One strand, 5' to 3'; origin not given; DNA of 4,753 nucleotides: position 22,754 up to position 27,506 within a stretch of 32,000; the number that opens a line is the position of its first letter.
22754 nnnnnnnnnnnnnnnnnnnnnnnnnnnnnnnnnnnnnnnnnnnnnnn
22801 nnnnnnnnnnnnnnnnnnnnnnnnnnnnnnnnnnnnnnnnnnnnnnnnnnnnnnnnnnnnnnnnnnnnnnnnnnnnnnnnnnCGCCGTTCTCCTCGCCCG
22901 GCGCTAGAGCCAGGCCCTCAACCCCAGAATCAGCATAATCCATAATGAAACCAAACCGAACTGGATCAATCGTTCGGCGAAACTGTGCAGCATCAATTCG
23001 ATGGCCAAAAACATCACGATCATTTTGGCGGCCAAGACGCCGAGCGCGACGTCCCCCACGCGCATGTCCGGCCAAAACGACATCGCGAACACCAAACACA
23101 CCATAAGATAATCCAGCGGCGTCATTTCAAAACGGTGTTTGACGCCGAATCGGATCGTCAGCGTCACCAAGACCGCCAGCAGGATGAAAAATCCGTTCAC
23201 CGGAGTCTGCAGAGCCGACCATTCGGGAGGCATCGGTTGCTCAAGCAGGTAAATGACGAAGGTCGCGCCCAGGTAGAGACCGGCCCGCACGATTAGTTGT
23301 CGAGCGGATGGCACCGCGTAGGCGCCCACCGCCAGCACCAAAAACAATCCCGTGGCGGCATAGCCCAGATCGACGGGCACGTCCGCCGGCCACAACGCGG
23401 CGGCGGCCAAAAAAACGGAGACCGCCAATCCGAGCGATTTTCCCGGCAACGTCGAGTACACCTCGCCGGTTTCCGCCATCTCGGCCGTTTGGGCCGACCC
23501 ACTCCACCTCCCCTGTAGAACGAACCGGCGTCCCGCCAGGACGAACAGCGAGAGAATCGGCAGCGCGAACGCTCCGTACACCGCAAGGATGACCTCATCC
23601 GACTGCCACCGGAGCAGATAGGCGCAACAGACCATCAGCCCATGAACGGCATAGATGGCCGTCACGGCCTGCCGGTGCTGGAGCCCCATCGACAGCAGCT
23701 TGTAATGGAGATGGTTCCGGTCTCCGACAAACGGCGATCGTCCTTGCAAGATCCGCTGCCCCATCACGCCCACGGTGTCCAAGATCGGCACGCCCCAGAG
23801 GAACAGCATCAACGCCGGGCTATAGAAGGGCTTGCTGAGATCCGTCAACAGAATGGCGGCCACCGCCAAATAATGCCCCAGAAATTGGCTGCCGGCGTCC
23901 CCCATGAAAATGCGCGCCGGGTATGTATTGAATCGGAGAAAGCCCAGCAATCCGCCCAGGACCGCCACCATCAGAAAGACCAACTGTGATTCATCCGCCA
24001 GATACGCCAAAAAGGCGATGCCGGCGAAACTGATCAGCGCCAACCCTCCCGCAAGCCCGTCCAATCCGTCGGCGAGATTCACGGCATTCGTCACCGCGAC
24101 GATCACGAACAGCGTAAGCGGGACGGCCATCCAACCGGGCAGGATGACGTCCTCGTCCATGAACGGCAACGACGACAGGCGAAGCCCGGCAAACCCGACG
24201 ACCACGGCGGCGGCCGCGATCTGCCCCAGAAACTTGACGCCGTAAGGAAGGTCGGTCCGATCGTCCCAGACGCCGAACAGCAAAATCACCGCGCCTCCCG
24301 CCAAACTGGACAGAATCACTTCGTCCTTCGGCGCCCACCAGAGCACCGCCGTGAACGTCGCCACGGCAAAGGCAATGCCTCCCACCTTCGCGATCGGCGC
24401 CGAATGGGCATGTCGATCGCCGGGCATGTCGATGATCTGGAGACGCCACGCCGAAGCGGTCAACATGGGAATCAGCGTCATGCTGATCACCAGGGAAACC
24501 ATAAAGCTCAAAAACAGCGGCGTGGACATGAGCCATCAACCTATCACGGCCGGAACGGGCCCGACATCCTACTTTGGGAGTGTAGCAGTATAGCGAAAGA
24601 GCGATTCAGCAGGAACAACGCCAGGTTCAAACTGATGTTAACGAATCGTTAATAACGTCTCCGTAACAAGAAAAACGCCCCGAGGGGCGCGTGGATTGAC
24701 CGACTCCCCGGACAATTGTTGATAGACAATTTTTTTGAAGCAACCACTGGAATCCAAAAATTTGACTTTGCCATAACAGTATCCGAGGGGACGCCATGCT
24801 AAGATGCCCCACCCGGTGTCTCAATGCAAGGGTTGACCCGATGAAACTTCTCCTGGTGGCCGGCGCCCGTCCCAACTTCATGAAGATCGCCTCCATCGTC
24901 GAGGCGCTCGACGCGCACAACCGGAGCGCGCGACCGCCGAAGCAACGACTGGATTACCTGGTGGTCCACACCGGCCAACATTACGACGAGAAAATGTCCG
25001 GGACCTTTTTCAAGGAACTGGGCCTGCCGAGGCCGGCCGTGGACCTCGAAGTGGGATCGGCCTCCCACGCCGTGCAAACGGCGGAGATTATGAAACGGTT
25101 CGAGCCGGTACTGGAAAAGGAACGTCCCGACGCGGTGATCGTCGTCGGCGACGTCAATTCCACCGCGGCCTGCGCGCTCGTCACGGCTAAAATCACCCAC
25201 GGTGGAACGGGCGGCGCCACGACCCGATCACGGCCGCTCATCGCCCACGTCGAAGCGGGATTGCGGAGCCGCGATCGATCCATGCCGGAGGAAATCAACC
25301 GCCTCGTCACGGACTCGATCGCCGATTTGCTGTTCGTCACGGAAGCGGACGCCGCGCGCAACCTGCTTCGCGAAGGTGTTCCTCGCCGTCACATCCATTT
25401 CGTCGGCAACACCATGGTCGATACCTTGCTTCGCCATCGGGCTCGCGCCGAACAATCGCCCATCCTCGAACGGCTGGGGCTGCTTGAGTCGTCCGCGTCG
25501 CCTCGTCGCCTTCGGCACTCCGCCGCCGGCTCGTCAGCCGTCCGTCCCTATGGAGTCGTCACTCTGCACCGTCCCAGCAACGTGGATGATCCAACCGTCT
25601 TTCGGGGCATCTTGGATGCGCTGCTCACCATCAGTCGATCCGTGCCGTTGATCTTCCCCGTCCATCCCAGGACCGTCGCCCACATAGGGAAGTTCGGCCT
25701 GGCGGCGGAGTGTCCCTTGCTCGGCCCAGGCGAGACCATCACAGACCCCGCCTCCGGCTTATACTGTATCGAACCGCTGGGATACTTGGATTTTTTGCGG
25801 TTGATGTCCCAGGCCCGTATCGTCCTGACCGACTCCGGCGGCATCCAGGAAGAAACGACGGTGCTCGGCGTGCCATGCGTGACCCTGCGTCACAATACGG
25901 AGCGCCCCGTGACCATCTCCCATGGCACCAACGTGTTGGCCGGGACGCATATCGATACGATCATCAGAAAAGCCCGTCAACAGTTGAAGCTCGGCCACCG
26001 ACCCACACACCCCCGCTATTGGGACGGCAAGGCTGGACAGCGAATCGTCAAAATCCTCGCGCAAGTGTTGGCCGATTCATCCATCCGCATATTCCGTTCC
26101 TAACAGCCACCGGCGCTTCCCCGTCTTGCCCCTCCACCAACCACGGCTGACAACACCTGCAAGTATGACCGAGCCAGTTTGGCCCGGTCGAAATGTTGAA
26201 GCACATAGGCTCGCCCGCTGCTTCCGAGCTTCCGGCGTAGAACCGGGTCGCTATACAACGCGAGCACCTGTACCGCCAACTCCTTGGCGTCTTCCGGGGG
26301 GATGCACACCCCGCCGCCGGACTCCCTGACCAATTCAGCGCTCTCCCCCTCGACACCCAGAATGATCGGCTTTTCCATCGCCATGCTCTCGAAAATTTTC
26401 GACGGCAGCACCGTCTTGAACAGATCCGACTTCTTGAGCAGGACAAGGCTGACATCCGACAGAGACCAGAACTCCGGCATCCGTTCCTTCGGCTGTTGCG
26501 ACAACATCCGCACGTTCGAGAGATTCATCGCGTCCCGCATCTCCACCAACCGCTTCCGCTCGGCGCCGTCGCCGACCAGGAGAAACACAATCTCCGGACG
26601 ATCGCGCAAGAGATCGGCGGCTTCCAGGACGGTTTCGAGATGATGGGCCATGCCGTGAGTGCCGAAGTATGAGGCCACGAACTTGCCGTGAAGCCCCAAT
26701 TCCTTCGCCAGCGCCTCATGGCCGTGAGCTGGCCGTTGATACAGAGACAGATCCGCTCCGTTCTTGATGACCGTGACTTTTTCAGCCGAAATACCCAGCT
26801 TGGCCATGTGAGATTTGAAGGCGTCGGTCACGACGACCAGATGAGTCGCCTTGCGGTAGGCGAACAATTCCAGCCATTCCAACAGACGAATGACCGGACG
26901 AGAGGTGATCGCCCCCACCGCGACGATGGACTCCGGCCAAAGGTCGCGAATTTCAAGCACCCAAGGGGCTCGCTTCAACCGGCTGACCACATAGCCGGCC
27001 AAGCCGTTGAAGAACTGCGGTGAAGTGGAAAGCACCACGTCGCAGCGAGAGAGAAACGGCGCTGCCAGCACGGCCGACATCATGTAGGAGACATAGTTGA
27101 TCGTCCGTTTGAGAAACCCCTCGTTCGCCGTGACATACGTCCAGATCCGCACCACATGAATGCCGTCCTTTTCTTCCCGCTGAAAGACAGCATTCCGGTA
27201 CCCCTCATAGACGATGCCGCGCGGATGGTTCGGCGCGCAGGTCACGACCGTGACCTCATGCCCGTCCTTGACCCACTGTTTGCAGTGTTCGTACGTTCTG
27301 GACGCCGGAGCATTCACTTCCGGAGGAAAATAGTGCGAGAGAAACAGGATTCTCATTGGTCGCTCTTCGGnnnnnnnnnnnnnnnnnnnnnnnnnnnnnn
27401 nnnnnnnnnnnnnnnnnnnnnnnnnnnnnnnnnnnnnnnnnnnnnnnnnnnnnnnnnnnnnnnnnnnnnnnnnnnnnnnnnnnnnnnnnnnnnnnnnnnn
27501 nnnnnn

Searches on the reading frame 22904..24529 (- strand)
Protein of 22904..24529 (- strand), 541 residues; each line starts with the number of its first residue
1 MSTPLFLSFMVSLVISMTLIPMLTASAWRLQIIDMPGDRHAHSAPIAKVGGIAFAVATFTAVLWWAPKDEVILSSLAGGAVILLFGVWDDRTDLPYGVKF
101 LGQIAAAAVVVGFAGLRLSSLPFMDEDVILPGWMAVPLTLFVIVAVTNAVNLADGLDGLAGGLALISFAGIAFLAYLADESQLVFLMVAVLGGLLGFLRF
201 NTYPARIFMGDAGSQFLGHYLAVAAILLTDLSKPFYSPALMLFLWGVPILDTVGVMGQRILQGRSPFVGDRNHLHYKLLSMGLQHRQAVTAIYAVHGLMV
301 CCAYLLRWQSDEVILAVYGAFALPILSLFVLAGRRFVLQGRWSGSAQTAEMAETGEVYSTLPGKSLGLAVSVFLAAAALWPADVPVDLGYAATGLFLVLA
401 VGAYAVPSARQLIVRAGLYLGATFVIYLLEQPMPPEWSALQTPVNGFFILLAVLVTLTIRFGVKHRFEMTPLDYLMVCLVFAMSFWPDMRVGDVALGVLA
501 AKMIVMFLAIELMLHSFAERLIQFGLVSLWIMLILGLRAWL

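Call 12: search_protein_families(library=ncbifam, proteins=[window:22904-24529:-], max_evalue=0.001)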
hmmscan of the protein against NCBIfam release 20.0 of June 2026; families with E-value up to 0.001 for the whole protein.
window:22904-24529:- (541 aa): 3 families
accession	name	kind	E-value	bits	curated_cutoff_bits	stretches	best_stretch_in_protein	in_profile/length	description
TIGR02380.1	ECA_wecA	exception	2.3e-44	152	326.05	1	8-300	3-302/346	UDP-N-acetylglucosamine--undecaprenyl-phosphate N-acetylglucosaminephosphotransferase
TIGR00445.1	mraY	equivalog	2.6e-29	102.7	192.05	1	12-303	1-314/321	phospho-N-acetylmuramoyl-pentapeptide-transferase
NF053644.1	MraY_archaea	equivalog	6.7e-24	84.8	450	1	131-302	178-337/340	pseudomurein biosynthesis MraY family phospho-N-acetylmuramoyl-pentapeptide-transferase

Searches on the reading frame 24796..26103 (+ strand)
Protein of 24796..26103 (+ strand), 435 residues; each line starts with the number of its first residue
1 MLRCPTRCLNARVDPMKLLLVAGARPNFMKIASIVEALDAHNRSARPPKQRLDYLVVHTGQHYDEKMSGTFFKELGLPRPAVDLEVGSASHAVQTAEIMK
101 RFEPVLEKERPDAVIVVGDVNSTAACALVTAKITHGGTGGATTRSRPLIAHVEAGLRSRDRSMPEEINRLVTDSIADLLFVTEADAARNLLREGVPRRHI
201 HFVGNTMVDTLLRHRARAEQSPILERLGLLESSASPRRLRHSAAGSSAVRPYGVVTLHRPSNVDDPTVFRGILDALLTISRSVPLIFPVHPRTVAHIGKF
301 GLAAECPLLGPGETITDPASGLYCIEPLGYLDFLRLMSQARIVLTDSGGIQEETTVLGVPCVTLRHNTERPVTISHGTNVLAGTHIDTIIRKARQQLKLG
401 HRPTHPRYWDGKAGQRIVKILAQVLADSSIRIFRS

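Call 12: search_protein_families(library=ncbifam, proteins=[window:24796-26103:+], max_evalue=0.001)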
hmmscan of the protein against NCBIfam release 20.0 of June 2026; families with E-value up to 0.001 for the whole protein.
window:24796-26103:+ (435 aa): 3 families
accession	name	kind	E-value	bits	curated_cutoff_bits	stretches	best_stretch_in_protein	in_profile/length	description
TIGR00236.1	wecB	equivalog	7.8e-82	275.3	210.15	1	16-422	1-363/366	non-hydrolyzing UDP-N-acetylglucosamine 2-epimerase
TIGR03568.1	NeuC_NnaA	equivalog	2.5e-13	49.7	235.9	1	17-218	2-187/365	UDP-N-acetylglucosamine 2-epimerase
TIGR03492.1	TIGR03492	hypoth_equivalog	0.00029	19.7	219.2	0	82-236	70-217/396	lipid-A-disaccharide synthase-related protein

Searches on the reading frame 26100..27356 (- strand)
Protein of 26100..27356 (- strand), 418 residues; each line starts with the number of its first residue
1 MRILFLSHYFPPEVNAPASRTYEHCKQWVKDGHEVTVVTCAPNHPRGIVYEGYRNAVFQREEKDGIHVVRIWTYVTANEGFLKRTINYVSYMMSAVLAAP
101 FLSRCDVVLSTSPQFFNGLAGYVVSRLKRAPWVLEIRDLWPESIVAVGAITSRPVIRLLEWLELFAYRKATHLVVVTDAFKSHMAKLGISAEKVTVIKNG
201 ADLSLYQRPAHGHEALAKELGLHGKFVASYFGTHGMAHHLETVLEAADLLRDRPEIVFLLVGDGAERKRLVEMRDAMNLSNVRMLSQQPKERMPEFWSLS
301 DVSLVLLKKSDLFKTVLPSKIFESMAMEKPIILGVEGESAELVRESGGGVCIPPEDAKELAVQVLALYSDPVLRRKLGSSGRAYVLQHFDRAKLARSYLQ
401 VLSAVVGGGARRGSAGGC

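Call 12: search_protein_families(library=ncbifam, proteins=[window:26100-27356:-], max_evalue=0.001)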
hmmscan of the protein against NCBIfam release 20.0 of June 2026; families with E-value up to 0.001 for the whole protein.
window:26100-27356:- (418 aa): 18 families
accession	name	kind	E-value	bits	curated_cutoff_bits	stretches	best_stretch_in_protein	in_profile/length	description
NF007640.0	PRK10307.1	subfamily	9.3e-62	209.2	276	1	1-404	1-406/411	WcaI family glycosyltransferase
TIGR04063.1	stp3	hypoth_equivalog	2e-39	135.6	442.05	1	29-405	28-395/397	TIGR04063 family PEP-CTERM/XrtA system glycosyltransferase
TIGR04007.1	wcaI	equivalog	3.3e-33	114.9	800.45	1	1-363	1-370/407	colanic acid biosynthesis glycosyltransferase WcaI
TIGR03088.1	stp2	hypoth_equivalog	1.1e-17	64.1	409.05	1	174-403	141-371/374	TIGR03088 family PEP-CTERM/XrtA system glycosyltransferase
TIGR03999.1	thiol_BshA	equivalog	5.5e-14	51.9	273.7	1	165-404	140-372/375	N-acetyl-alpha-D-glucosaminyl L-malate synthase BshA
TIGR02149.1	glgA_Coryne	subfamily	6.7e-14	51.8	302.4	1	1-405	1-390/391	glycogen synthase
NF047684.1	TeichurnBiosyTuaC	equivalog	1.6e-13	50.4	550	1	1-400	1-384/391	teichuronic acid biosynthesis protein TuaC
NF041876.1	EPS_EpsE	equivalog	1.7e-13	50.6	400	1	167-396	159-387/389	exopolysaccharide biosynthesis GT4 family glycosyltransferase EpsE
NF047676.1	TeichurnBiosyTuaH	equivalog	2.7e-12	46.3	550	1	134-349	123-333/384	teichuronic acid biosynthesis protein TuaH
NF038298.1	EPS_HpsO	equivalog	4.2e-12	45.6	575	1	160-402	137-384/388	hormogonium polysaccharide biosynthesis glycosyltransferase HpsO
NF038229.1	Glyco4_Geo_Pelo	equivalog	2.4e-11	43.3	400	1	239-406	176-337/338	GPMC system family 4 glycosyltransferase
NF053787.1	GlcN_PG_synth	equivalog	2.1e-09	36.7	480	1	167-405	141-359/361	N-acetylglucosaminyl phosphatidylglycerol synthase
TIGR03449.1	mycothiol_MshA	equivalog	2.1e-07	30.2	462.5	1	168-385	163-384/406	D-inositol-3-phosphate glycosyltransferase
TIGR03087.1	stp1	hypoth_equivalog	5.2e-07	29.2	316.65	1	319-392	313-384/397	TIGR03087 family PEP-CTERM/XrtA system glycosyltransferase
NF041010.1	glycosy_Agl16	equivalog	4.5e-06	25.8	575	1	158-379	122-326/352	glycosylation protein Agl16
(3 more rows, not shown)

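Call 18: find_encoding_contigs(protein=window:26100-27356:-, flank=10000, max_places=2)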
Protein window:26100-27356:- (418 aa): 23 contigs read that carry it; 2 places shown.
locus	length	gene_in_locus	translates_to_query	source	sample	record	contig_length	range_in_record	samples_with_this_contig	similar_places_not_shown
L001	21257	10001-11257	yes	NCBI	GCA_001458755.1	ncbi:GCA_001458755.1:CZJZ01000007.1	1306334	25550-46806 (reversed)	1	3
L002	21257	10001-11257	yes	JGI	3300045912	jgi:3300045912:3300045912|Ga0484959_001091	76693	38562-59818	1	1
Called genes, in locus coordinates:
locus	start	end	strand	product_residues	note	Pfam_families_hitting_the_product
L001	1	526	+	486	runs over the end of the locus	-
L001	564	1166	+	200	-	PF02698:DUF218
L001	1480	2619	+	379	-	PF13439:Glyco_transf_4, PF13579:Glyco_trans_4_4, PF20706:GT4-conflict, PF00534:Glycos_transf_1, PF13692:Glyco_trans_1_4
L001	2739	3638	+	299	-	PF00535:Glycos_transf_2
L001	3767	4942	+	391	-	PF01408:GFO_IDH_MocA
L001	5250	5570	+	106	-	-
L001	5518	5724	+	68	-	-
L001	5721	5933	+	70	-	PF07927:HicA_toxin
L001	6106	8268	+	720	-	PF08240:ADH_N (faint), PF00107:ADH_zinc_N, PF13602:ADH_zinc_N_2 (weak), PF01408:GFO_IDH_MocA, PF22725:GFO_IDH_MocA_C3, PF02894:GFO_IDH_MocA_C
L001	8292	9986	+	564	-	PF16889:Hepar_II_III_N, PF07940:Hepar_II_III_C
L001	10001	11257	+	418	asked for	PF13439:Glyco_transf_4, PF13579:Glyco_trans_4_4, PF00534:Glycos_transf_1, PF13692:Glyco_trans_1_4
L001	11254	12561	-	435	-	PF02350:Epimerase_2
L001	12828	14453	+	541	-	PF00953:Glycos_transf_4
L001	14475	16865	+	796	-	PF23914:TPR_CcmH_CycH (weak), PF14559:TPR_19, PF12895:ANAPC3 (weak), PF23914:TPR_CcmH_CycH (weak), PF14559:TPR_19, PF23914:TPR_CcmH_CycH, PF14559:TPR_19, PF14559:TPR_19, +29 more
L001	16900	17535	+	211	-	PF02563:Poly_export, PF10531:SLBB, PF22461:SLBB_2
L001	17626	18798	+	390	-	-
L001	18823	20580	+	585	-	PF02706:Wzz (weak)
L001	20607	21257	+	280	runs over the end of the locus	PF01656:CbiA (weak), PF10609:ParA (weak), PF13614:AAA_31 (faint)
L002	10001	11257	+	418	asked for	PF13439:Glyco_transf_4, PF13579:Glyco_trans_4_4, PF00534:Glycos_transf_1, PF13692:Glyco_trans_1_4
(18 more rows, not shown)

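Call 37: search_protein_families(library=pfam, proteins=[L001:2-526:+], max_evalue=0.1)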
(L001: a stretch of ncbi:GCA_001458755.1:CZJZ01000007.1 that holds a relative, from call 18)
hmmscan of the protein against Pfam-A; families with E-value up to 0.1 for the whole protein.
L001:2-526:+ (174 aa): 4 families
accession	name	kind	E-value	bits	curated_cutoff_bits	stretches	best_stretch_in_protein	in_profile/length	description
PF09522.15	RE_R_Pab1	-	0.008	16.7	25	1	36-100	43-107/119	R.Pab1 restriction endonuclease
PF14296.11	O-ag_pol_Wzy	-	0.013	14.6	26.6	1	41-125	378-459/468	O-antigen polysaccharide polymerase Wzy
PF01694.28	Rhomboid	-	0.017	15.7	22.6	1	49-133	34-118/143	Rhomboid domain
PF06781.17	CrgA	-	0.022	15.3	24.8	1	53-97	37-83/89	Cell division protein CrgA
